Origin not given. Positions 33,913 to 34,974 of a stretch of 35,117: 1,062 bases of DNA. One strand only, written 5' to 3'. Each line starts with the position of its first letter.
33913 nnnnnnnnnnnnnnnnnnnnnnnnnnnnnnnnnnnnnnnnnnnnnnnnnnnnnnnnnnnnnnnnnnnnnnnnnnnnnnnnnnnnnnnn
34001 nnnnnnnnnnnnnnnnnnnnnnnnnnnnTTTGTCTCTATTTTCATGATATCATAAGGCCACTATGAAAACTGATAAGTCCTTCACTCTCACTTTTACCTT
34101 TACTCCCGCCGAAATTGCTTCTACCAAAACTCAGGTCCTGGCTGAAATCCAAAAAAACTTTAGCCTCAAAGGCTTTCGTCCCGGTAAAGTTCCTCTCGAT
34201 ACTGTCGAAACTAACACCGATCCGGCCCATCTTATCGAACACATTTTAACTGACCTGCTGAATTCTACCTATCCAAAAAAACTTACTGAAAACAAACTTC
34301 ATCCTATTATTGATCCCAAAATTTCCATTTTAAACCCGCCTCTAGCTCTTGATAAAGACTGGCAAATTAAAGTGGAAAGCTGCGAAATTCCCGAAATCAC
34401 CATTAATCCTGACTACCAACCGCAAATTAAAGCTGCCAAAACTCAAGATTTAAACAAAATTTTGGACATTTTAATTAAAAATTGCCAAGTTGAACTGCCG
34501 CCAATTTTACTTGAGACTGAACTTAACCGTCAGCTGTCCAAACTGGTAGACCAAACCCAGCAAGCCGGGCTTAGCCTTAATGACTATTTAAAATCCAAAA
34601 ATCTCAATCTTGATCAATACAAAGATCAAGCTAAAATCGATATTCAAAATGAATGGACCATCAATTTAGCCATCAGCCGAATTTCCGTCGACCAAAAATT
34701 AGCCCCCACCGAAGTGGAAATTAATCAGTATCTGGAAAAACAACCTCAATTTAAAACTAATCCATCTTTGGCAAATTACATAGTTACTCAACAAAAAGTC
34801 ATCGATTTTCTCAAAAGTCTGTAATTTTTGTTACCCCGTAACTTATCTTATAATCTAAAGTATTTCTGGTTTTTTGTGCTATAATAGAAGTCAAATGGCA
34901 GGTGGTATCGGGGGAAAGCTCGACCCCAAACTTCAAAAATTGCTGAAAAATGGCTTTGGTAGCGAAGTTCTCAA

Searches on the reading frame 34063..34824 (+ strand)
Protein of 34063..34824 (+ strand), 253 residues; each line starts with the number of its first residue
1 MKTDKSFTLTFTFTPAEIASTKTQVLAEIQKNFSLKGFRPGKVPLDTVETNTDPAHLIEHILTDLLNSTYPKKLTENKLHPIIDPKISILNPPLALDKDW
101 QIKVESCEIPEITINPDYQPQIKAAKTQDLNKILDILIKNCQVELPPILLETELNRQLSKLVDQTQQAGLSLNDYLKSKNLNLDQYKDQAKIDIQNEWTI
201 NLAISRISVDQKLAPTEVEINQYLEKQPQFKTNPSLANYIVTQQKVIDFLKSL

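Call 68: search_protein_families(library=pfam, proteins=[window:34063-34824:+], max_evalue=0.001)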
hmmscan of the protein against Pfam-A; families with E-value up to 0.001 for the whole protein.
window:34063-34824:+ (253 aa): 2 families
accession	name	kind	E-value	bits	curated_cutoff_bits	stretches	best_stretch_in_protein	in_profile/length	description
PF05697.18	Trigger_N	-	5.2e-19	69.4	22.2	1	6-124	12-125/144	Bacterial trigger factor protein (TF)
PF05698.19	Trigger_C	-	9.2e-16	58.7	22.7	1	124-251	20-148/162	Bacterial trigger factor protein (TF) C-terminus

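Call 72: find_encoding_contigs(protein=window:34063-34824:+, flank=10000, max_places=8)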
Protein window:34063-34824:+ (253 aa): 9 contigs read that carry it; 5 places shown.
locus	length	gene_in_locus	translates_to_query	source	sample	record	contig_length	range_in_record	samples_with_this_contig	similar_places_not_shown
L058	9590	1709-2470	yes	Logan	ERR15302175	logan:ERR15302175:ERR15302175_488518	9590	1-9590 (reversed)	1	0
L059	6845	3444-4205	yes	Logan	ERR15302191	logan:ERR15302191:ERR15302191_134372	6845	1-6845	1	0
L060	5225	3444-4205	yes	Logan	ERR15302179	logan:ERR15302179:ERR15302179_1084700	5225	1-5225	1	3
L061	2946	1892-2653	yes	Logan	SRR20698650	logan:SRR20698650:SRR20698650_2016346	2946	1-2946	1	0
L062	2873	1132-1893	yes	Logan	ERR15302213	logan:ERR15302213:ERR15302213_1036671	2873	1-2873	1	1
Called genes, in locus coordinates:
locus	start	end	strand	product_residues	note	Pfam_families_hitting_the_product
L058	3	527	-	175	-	?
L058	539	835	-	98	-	-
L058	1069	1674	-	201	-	-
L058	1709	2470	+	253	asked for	PF05697:Trigger_N, PF05698:Trigger_C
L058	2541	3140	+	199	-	PF18904:DUF5660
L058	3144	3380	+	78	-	-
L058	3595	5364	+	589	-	PF07973:tRNA_SAD, PF00587:tRNA-synt_2b, PF03129:HGTP_anticodon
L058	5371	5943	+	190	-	PF05198:IF3_N, PF00707:IF3_C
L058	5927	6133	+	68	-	PF01632:Ribosomal_L35p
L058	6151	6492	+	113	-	PF00453:Ribosomal_L20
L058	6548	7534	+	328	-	PF02912:Phe_tRNA-synt_N, PF01409:tRNA-synt_2d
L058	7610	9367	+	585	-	PF03483:B3_4, PF03484:B5 (weak), PF17759:tRNA_synthFbeta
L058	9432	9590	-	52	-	?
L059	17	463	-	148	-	-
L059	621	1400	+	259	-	-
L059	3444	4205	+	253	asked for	PF05697:Trigger_N, PF05698:Trigger_C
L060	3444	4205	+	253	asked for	PF05697:Trigger_N, PF05698:Trigger_C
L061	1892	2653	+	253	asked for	PF05697:Trigger_N, PF05698:Trigger_C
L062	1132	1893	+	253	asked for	PF05697:Trigger_N, PF05698:Trigger_C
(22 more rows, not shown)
